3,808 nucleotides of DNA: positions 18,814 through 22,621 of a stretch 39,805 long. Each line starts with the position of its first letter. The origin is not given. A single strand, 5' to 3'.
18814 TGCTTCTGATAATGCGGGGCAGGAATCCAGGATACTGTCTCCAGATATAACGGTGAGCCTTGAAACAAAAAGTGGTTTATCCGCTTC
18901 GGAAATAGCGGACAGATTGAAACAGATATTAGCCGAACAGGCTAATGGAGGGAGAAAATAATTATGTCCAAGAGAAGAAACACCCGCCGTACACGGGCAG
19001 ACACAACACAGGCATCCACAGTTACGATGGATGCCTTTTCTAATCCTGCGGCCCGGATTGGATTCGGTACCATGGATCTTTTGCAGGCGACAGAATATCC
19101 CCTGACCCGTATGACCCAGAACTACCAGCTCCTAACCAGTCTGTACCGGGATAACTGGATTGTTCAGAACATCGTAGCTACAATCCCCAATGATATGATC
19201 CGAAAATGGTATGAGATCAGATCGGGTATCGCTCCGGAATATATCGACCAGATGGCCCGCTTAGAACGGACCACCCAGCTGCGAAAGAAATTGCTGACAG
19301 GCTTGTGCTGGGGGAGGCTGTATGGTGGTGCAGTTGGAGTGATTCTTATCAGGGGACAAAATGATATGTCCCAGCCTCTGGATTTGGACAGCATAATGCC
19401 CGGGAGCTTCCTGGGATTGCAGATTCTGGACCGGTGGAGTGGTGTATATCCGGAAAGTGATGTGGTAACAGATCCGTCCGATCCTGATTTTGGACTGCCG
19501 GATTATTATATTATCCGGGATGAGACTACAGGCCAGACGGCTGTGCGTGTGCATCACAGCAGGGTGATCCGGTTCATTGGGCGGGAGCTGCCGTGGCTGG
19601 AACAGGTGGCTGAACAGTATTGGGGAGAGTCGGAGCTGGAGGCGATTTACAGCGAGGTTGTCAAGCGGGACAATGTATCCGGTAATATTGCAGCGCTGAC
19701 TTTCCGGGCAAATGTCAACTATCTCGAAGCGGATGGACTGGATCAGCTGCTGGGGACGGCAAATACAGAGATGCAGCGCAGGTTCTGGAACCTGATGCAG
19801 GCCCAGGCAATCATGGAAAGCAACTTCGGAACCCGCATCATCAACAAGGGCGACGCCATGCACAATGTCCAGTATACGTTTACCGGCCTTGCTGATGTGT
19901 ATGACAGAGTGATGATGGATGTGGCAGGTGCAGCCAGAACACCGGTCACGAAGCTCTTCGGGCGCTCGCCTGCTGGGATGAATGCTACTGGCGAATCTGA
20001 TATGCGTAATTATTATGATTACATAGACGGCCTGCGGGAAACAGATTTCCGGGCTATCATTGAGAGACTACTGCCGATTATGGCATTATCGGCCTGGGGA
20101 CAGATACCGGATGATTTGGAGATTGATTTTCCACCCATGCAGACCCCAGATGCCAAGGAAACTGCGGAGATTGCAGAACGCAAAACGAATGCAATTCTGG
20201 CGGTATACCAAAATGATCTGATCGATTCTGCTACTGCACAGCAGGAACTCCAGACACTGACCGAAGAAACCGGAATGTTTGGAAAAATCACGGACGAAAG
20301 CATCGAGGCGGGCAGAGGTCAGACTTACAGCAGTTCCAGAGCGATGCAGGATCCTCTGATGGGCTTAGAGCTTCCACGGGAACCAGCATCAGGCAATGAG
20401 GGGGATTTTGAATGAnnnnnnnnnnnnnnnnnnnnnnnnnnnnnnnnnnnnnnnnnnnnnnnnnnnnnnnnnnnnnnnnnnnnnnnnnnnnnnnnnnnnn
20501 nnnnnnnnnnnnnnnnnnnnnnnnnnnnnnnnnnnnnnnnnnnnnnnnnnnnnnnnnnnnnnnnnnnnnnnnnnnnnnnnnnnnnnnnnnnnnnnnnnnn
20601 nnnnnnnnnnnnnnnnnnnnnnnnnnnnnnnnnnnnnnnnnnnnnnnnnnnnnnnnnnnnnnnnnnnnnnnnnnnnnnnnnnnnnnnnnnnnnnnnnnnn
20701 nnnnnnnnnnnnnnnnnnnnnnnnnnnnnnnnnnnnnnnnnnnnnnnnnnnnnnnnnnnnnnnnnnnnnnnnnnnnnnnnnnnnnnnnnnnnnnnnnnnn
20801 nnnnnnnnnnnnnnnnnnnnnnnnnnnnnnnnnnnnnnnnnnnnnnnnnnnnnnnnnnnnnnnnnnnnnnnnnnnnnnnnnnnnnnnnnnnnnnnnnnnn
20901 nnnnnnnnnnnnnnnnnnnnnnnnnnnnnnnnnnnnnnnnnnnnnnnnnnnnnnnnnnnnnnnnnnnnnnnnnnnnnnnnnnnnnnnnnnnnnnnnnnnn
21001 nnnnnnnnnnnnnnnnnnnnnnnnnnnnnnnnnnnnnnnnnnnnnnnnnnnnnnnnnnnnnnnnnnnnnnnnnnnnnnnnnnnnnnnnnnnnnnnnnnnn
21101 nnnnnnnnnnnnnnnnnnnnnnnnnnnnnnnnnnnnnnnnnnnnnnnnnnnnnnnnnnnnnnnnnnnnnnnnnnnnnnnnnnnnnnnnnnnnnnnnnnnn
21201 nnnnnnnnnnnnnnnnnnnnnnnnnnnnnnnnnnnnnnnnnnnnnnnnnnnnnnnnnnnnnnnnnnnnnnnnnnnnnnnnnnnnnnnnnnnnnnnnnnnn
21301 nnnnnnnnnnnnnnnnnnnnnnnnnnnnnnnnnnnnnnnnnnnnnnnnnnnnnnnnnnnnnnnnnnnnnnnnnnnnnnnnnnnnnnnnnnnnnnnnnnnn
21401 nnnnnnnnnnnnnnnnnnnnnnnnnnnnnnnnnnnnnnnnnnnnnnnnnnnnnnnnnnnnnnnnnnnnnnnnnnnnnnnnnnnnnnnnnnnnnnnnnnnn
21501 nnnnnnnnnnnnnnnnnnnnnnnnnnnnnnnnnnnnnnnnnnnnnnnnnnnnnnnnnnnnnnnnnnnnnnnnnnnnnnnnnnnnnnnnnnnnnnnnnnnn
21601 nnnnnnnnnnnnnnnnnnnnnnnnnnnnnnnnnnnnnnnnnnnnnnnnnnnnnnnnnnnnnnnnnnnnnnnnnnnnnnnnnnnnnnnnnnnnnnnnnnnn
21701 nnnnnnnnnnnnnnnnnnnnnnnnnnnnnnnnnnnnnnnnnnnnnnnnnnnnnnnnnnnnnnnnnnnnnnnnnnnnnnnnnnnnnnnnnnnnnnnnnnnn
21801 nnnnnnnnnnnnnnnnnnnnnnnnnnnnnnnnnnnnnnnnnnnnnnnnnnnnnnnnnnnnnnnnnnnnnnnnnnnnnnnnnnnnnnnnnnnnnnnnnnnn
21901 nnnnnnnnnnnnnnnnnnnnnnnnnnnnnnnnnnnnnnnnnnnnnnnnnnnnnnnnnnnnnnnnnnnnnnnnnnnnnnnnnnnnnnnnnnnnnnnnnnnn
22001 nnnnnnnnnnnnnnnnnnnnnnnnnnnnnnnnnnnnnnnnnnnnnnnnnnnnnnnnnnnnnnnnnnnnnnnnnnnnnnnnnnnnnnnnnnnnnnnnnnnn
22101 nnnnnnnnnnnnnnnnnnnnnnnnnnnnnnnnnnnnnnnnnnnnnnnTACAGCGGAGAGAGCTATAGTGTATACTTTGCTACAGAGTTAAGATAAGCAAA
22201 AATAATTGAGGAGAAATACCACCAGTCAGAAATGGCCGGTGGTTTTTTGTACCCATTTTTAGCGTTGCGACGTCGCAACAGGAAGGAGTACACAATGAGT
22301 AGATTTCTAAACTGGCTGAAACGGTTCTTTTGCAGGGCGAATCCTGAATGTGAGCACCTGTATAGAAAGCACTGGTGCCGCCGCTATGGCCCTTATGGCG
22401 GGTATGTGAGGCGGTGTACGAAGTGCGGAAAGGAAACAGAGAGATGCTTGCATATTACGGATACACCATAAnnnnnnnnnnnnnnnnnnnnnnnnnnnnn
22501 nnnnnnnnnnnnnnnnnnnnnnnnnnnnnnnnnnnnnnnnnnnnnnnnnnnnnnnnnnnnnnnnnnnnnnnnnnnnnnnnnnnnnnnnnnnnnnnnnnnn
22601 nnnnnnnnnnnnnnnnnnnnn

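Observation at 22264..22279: GACGTC-centred palindrome related to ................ recurs five times across the genome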

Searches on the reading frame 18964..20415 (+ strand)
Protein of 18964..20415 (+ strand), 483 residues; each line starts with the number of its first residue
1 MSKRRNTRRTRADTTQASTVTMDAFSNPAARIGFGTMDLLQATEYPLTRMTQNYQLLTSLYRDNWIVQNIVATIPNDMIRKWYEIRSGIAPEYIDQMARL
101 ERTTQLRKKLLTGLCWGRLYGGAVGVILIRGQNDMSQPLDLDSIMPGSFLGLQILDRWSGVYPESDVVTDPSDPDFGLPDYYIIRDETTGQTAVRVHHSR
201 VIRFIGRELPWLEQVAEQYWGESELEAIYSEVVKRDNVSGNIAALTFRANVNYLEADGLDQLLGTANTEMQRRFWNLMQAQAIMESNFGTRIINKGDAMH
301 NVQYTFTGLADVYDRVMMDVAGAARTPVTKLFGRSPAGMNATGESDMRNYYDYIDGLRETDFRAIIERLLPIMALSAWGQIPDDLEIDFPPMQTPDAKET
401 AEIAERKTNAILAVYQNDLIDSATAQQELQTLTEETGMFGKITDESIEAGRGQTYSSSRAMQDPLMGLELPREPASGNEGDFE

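Call 89: search_protein_families(library=phrogs, proteins=[window:18964-20415:+], max_evalue=0.00001)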
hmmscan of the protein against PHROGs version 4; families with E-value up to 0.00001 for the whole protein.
window:18964-20415:+ (483 aa): 7 families
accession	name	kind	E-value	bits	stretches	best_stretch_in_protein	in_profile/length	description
phrog_146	-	head and packaging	1.1e-122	411.9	1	10-449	13-440/587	portal protein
phrog_12751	-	unknown function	1.1e-36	127.6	1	214-476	4-266/283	-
phrog_15615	-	head and packaging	1.1e-33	117.3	1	22-223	6-193/194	virion structural protein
phrog_15528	-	head and packaging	2.7e-31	109.8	1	104-417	112-431/794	portal protein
phrog_4660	-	head and packaging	1.4e-22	80.9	1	60-421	116-468/765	minor head protein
phrog_30637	-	unknown function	3.2e-15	56.1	1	195-429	4-237/1119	-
phrog_220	-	head and packaging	2.4e-09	36.8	1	118-379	118-382/1338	minor head protein and DNA pilot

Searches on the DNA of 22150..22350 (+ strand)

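Call 53: search_dna_similar(query=window:22215-22300:+, collection=phages, mode=distant, max_evalue=10, max_rows=20)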
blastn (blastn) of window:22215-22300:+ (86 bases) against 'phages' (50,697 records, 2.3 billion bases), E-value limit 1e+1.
Records with a match: 18; places in all: 24; records where one place covers at least 80% of the query: 0.
Best place of each record, by identity: >=99% 8; 95-99% 1; 80-90% 7; 60-80% 2.
By first word of the organism name: Lactococcus 5; Bacteriophage 4; Coprococcus 4; Lachnospiraceae 2; Agathobacter 2; Streptococcus 1.
By host as written in the record: - 4; Coprococcus sp. 4; Lactococcus lactis 3; Lactococcus lactis P335 2; Lachnospiraceae 2; Agathobacter sp. 2; Streptococcus hyovaginalis DSM_12219 1.
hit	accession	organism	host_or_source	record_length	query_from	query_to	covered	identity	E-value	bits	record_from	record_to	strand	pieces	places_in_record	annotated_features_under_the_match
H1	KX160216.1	Lactococcus phage 98202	Lactococcus lactis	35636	7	45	45%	82.1%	7e-1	37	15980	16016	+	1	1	none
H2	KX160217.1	Lactococcus phage 98203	Lactococcus lactis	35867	7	45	45%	82.1%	7e-1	37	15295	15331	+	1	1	hypothetical protein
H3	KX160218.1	Lactococcus phage 98204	Lactococcus lactis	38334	7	45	45%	82.1%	7e-1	37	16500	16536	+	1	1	hypothetical protein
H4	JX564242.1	Lactococcus phage Q33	Lactococcus lactis P335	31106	7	45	45%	79.5%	9e+0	34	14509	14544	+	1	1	none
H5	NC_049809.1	Lactococcus phage Q33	Lactococcus lactis P335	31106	7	45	45%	79.5%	9e+0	34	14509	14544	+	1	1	none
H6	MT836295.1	Bacteriophage sp.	human fecal samples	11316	8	43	42%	80.6%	9e+0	35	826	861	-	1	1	record has no annotation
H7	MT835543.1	Bacteriophage sp.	human fecal samples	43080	4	35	37%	87.5%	9e+0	34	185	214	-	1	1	record has no annotation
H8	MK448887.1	Streptococcus phage Javan258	Streptococcus hyovaginalis DSM_12219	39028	16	45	35%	86.7%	9e+0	35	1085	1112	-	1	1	integrase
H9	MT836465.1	Bacteriophage sp.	human fecal samples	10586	30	57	33%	85.7%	9e+0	34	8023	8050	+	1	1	record has no annotation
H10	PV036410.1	Lachnospiraceae phage NatCom_40364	Lachnospiraceae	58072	29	48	23%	100.0%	7e-1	37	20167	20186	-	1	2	hypothetical protein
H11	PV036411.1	Lachnospiraceae phage NatCom_43249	Lachnospiraceae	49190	29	48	23%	100.0%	7e-1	37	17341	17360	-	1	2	hypothetical protein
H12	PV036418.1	Agathobacter phage NatCom_6238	Agathobacter sp.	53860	29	48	23%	100.0%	7e-1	37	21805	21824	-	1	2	none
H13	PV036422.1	Agathobacter phage NatCom_13861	Agathobacter sp.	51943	29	48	23%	100.0%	7e-1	37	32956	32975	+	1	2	none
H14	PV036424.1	Coprococcus phage NatCom_10489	Coprococcus sp.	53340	29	48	23%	100.0%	7e-1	37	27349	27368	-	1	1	none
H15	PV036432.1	Coprococcus phage NatCom_22372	Coprococcus sp.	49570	29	48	23%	100.0%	7e-1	37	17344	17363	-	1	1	none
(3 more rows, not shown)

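Call 54: get_annotated_region(hit=H12, flank=1500)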
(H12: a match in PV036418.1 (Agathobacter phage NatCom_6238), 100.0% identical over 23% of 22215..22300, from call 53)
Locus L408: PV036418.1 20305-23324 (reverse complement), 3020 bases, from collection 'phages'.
description: Agathobacter phage NatCom_6238, complete genome.
organism: Agathobacter phage NatCom_6238 (NCBI taxid 3403514)
taxonomy: Viruses; Duplodnaviria; Heunggongvirae; Uroviricota; Caudoviricetes; Ca. Heliusvirales
host: Agathobacter sp.; source: human feces; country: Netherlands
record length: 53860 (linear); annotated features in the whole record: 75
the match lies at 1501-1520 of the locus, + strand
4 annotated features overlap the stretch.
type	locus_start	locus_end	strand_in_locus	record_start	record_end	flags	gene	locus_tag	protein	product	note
CDS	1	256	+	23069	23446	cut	-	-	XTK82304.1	hypothetical protein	-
CDS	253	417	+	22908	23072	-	-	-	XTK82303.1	hypothetical protein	-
CDS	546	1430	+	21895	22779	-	-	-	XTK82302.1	hypothetical protein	-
CDS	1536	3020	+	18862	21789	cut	-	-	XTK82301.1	tail length tape measure protein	-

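Call 55: get_annotated_region(hit=H10, flank=1500)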
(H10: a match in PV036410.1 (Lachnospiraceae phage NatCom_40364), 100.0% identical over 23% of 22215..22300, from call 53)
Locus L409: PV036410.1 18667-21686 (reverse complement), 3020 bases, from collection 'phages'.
description: Lachnospiraceae phage NatCom_40364, complete genome.
organism: Lachnospiraceae phage NatCom_40364 (NCBI taxid 3403530)
taxonomy: Viruses; Duplodnaviria; Heunggongvirae; Uroviricota; Caudoviricetes; Ca. Heliusvirales
host: Lachnospiraceae; source: human feces; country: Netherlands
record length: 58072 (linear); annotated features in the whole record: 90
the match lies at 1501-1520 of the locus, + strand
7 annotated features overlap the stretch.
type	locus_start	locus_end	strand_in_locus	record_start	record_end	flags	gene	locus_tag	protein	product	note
CDS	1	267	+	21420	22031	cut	-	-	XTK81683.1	hypothetical protein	-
CDS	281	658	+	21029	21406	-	-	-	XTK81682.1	hypothetical protein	-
CDS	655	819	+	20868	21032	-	-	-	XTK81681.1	hypothetical protein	-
CDS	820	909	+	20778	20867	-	-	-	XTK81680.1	hypothetical protein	-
CDS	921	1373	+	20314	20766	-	-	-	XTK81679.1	hypothetical protein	-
CDS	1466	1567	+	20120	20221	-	-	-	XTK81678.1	hypothetical protein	-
CDS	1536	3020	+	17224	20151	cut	-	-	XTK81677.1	tail length tape measure protein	-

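Call 57: search_dna_similar(query=window:22257-22288:+, collection=phages, mode=distant, max_evalue=10, max_rows=40)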
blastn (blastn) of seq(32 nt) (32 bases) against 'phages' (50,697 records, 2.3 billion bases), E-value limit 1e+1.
Records with a match: 1; places in all: 1; records where one place covers at least 80% of the query: 0.
Best place of each record, by identity: 95-99% 1.
By first word of the organism name: Bacteriophage 1.
By host as written in the record: - 1.
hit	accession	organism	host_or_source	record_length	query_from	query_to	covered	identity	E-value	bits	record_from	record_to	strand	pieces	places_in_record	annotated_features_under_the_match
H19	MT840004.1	Bacteriophage sp.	human fecal samples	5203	10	30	66%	95.2%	9e-1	35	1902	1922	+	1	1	record has no annotation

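Call 82: search_rna_families(source=window, start=22150, end=22350, threshold=evalue, max_evalue=1)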
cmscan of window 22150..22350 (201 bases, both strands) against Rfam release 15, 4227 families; matches with E-value up to 1: 2.
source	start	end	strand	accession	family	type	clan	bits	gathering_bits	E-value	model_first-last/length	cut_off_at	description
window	22202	22312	+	RF01201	snR40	Gene; snRNA; snoRNA; CD-box;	CL00054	15.5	50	0.66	1-93/93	no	Small nucleolar RNA snR40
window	22150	22248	+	RF02986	FuFi-1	Gene; sRNA;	-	13.7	59.6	0.56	29-175/175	5'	FuFi-1 RNA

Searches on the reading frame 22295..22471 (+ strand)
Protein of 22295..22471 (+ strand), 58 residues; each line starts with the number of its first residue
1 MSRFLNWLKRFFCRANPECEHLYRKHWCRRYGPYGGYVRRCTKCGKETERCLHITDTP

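Call 9: search_protein_families(library=pfam, proteins=[window:22295-22471:+], max_evalue=0.01)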
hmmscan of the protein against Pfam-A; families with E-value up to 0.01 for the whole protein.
window:22295-22471:+ (58 aa): 0 families

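Call 32: search_protein_families(library=phrogs, proteins=[window:22295-22471:+], max_evalue=0.001)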
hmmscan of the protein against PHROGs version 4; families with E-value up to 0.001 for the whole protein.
window:22295-22471:+ (58 aa): 0 families

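Call 40: find_related_loci(query=window:22295-22471:+, collection=viral_contigs, flank=1500)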
Query window:22295-22471:+ (58 aa) in viral_contigs; peptide patterns used: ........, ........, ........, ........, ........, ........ (x = any residue, [..] = any of these).
95 stretches matched a pattern; 86 encode a relative of the query (tblastn E <= 1e-3); the best 80 are kept; 80 distinct loci.
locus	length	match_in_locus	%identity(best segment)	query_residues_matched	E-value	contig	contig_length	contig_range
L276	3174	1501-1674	100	1-58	3e-37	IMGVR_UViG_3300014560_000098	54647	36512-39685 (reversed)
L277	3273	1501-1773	59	1-58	1e-28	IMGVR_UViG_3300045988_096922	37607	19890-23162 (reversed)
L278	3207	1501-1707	68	1-58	9e-27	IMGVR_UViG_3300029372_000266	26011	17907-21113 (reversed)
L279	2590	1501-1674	76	1-58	9e-27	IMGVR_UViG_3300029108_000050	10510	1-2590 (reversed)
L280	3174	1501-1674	76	1-58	9e-27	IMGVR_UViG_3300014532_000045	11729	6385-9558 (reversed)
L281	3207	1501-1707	68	1-58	9e-27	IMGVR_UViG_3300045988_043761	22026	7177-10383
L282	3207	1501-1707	68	1-58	9e-27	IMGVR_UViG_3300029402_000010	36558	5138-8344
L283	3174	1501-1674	67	1-58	2e-21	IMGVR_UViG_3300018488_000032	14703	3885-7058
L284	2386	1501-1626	60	4-46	5e-13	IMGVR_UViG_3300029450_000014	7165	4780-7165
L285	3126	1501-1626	63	4-46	5e-13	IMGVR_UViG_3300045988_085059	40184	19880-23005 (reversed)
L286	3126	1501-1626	60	4-46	7e-13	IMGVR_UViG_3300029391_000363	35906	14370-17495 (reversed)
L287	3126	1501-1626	60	4-46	7e-13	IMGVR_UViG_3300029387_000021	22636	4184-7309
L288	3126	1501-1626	63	4-46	8e-13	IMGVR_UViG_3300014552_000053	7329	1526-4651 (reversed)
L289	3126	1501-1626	60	4-46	2e-12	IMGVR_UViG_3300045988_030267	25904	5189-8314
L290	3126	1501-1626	58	4-46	2e-12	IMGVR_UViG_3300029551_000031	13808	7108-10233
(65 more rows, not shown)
